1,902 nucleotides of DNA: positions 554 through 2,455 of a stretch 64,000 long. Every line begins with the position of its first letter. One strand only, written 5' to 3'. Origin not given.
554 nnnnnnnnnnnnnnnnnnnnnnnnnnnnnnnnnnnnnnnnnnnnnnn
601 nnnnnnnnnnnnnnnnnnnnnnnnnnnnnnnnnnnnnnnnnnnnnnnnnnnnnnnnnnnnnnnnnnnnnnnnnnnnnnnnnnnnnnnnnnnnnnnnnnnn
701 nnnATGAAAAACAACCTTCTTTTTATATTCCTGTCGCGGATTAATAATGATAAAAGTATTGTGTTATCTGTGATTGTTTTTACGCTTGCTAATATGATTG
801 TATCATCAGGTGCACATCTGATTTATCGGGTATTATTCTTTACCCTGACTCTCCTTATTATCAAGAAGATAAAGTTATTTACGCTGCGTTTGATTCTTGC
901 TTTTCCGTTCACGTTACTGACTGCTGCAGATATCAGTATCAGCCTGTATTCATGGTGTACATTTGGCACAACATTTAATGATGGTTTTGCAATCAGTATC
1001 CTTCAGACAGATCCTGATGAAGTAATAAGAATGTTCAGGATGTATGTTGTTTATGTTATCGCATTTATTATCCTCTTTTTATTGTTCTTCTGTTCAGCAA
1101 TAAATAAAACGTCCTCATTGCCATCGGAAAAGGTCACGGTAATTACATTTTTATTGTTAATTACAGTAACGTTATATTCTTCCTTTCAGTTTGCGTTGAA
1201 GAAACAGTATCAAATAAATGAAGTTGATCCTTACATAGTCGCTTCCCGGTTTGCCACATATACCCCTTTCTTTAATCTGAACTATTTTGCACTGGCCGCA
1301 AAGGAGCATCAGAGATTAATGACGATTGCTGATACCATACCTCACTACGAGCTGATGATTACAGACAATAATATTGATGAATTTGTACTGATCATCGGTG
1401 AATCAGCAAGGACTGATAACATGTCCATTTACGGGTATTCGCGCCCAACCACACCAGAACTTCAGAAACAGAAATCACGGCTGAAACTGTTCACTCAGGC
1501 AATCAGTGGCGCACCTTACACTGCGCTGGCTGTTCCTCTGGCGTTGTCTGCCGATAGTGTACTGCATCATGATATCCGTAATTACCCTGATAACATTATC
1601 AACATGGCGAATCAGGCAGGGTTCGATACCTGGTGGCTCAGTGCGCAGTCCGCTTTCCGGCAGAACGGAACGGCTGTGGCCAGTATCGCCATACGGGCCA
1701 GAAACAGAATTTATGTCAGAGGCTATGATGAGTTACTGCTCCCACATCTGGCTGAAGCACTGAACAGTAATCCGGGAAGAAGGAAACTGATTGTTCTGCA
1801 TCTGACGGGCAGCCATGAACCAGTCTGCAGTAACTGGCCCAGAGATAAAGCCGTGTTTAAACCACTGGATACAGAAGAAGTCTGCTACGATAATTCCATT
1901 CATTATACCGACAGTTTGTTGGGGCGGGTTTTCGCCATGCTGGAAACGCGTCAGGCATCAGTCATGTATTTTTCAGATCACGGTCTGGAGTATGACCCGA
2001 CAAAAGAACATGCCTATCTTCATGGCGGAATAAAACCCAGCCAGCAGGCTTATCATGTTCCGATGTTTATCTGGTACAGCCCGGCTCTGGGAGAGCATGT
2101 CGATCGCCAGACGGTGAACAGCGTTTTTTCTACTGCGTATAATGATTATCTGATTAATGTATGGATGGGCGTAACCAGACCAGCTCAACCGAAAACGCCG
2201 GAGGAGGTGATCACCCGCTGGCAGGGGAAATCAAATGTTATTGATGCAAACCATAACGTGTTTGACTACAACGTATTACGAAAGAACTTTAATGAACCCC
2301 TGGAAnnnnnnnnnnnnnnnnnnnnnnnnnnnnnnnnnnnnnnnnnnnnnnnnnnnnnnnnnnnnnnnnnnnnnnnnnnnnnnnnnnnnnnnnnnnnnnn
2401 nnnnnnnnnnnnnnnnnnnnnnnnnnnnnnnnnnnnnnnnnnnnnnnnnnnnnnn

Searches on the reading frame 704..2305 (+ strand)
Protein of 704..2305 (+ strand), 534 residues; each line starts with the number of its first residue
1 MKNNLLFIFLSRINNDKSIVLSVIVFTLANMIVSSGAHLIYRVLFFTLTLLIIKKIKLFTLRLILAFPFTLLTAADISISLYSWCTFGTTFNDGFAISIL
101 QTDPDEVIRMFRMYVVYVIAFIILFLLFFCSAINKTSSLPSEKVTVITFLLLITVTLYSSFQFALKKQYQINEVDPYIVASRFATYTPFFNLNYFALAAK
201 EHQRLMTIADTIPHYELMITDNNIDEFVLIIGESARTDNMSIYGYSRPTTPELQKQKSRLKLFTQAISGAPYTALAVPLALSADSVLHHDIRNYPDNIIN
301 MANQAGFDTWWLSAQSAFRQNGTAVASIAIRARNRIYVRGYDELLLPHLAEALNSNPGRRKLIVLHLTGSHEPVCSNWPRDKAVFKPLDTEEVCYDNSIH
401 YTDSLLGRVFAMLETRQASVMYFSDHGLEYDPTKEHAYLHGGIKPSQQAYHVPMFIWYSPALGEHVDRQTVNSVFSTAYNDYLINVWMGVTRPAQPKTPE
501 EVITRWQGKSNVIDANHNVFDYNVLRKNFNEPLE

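Call 3: search_protein_families(proteins=[window:704-2305:+], library=ncbifam, max_evalue=0.001)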
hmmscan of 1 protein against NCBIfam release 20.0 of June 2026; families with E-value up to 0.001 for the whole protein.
window:704-2305:+ (534 aa): 19 families
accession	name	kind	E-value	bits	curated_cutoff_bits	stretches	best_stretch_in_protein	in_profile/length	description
NF028537.1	P_eth_NH2_trans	domain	1e-46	159.6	500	1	38-469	40-493/527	phosphoethanolamine--lipid A transferase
NF007933.0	PRK10649.1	subfamily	2.3e-41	142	404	1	24-487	34-524/577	phosphoethanolamine transferase CptA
NF007160.0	PRK09598.1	equivalog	4e-38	131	561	1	43-477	48-491/523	phosphoethanolamine--lipid A transferase EptA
NF012179.0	CptA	domain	5.4e-37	127.7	900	1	24-487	23-512/556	phosphoethanolamine transferase CptA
NF008593.0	PRK11560.1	equivalog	4.6e-31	107.7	493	1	45-465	55-503/563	kdo(2)-lipid A phosphoethanolamine 7''-transferase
NF008619.0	PRK11598.1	equivalog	5.6e-28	97.7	660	1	42-463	55-493/546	phosphoethanolamine transferase EptA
NF033462.1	polymyxin_MCR4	exception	3.9e-20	72.1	1225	1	44-462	53-489/541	MCR-4 family phosphoethanolamine--lipid A transferase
NF033669.1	polymyxin_MCR8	exception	1.9e-17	63.4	1250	1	224-467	234-500/565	MCR-8 family phosphoethanolamine--lipid A transferase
NF033408.5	polymyxin_MCR3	exception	8.6e-17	60.9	1225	1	58-462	64-487/540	MCR-3 family phosphoethanolamine--lipid A transferase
NF033409.0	poly_MCR3_broad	equivalog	1e-16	60.6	1075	1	60-464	62-485/535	MCR-3-related phosphoethanolamine--lipid A transferase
NF053859.1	polymyxin_MCR13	exception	1.1e-16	60.8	1250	1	43-462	50-487/541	MCR-13 family phosphoethanolamine--lipid A transferase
NF033836.1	polymyxin_MCR9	exception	7.3e-16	57.9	1240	1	57-469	63-496/539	MCR-9 family phosphoethanolamine--lipid A transferase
NF047438.1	polymyxin_MCR12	exception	1.6e-15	56.5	1200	1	228-463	240-495/548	MCR-12 family phosphoethanolamine--lipid A transferase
NF033862.2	polymyxin_MCR10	exception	1.3e-14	53.8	1250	1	57-462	63-487/539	MCR-10 family phosphoethanolamine--lipid A transferase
NF033463.1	polymyxin_MCR5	exception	2.3e-14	52.9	1250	1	226-462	241-495/547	MCR-5 family phosphoethanolamine--lipid A transferase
NF033671.1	polymyxin_MCR7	exception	4e-13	48.8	1250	1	41-464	46-487/539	MCR-7 family phosphoethanolamine--lipid A transferase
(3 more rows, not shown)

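Call 7: profile_search(protein=window:704-2305:+)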
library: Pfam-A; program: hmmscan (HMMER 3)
A. the first sequence (534 residues): domains with independent E <= 10: 2; with E <= 0.001: 1
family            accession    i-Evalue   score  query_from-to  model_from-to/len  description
Sulfatase         PF00884.28    5.9e-50   170.7     227-474         3-289/301  Sulfatase
EptA_B_N          PF08019.17      0.053    13.8      56-161         9-113/152  Phosphoethanolamine transferase EptA/EptB

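Call 10: search_solved_structures(query=window:704-2305:+, max_evalue=0.001, show_alignments=3)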
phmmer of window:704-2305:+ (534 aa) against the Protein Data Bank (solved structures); distinct sequences matched with E-value up to 0.001: 17.
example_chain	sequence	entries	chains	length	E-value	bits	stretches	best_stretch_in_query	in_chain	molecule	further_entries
5zzu_A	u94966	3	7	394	1.3e-23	86.7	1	225-462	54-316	Phosphoethanolamine transferase EptC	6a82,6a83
5fgn_A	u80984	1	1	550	2.8e-23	85.6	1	43-471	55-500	lipooligosaccharide phosphoethanolamine transferase A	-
4kav_A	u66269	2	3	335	2.6e-22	82.4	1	227-472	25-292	YhbX/YhjW/YijP/YjdB family protein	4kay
4tn0_A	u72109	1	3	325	7.9e-18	67.6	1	227-459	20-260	UPF0141 protein yjdB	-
9nww_B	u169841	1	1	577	4.9e-15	58.4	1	39-461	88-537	Probable phosphatidylethanolamine transferase Mcr-1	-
5gov_B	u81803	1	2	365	8.6e-13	51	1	197-462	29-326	Probable phosphatidylethanolamine transferase Mcr-1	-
6a7w_A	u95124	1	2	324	9.6e-13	50.8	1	228-459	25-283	Putative integral membrane protein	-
5mx9_A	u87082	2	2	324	1e-12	50.7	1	228-459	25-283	Phosphatidylethanolamine transferase Mcr-2 | Putative integral membrane protein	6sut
5k4p_A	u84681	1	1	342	2.3e-12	49.6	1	227-462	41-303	Probable phosphatidylethanolamine transferase Mcr-1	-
5zjv_A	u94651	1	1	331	2.7e-12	49.4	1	228-462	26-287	Probable phosphatidylethanolamine transferase Mcr-1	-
6li5_A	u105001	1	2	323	2.7e-12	49.4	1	228-462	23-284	Probable phosphatidylethanolamine transferase Mcr-1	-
5grr_A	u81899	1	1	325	2.7e-12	49.4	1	228-462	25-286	Probable phosphatidylethanolamine transferase Mcr-1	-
5lrm_A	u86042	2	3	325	2.7e-12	49.3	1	228-462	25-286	phosphatidylethanolamine transferase Mcr-1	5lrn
5ylc_A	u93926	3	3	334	2.8e-12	49.3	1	228-462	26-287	Probable phosphatidylethanolamine transferase Mcr-1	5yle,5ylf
6li4_A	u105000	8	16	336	3e-12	49.2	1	228-462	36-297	Probable phosphatidylethanolamine transferase Mcr-1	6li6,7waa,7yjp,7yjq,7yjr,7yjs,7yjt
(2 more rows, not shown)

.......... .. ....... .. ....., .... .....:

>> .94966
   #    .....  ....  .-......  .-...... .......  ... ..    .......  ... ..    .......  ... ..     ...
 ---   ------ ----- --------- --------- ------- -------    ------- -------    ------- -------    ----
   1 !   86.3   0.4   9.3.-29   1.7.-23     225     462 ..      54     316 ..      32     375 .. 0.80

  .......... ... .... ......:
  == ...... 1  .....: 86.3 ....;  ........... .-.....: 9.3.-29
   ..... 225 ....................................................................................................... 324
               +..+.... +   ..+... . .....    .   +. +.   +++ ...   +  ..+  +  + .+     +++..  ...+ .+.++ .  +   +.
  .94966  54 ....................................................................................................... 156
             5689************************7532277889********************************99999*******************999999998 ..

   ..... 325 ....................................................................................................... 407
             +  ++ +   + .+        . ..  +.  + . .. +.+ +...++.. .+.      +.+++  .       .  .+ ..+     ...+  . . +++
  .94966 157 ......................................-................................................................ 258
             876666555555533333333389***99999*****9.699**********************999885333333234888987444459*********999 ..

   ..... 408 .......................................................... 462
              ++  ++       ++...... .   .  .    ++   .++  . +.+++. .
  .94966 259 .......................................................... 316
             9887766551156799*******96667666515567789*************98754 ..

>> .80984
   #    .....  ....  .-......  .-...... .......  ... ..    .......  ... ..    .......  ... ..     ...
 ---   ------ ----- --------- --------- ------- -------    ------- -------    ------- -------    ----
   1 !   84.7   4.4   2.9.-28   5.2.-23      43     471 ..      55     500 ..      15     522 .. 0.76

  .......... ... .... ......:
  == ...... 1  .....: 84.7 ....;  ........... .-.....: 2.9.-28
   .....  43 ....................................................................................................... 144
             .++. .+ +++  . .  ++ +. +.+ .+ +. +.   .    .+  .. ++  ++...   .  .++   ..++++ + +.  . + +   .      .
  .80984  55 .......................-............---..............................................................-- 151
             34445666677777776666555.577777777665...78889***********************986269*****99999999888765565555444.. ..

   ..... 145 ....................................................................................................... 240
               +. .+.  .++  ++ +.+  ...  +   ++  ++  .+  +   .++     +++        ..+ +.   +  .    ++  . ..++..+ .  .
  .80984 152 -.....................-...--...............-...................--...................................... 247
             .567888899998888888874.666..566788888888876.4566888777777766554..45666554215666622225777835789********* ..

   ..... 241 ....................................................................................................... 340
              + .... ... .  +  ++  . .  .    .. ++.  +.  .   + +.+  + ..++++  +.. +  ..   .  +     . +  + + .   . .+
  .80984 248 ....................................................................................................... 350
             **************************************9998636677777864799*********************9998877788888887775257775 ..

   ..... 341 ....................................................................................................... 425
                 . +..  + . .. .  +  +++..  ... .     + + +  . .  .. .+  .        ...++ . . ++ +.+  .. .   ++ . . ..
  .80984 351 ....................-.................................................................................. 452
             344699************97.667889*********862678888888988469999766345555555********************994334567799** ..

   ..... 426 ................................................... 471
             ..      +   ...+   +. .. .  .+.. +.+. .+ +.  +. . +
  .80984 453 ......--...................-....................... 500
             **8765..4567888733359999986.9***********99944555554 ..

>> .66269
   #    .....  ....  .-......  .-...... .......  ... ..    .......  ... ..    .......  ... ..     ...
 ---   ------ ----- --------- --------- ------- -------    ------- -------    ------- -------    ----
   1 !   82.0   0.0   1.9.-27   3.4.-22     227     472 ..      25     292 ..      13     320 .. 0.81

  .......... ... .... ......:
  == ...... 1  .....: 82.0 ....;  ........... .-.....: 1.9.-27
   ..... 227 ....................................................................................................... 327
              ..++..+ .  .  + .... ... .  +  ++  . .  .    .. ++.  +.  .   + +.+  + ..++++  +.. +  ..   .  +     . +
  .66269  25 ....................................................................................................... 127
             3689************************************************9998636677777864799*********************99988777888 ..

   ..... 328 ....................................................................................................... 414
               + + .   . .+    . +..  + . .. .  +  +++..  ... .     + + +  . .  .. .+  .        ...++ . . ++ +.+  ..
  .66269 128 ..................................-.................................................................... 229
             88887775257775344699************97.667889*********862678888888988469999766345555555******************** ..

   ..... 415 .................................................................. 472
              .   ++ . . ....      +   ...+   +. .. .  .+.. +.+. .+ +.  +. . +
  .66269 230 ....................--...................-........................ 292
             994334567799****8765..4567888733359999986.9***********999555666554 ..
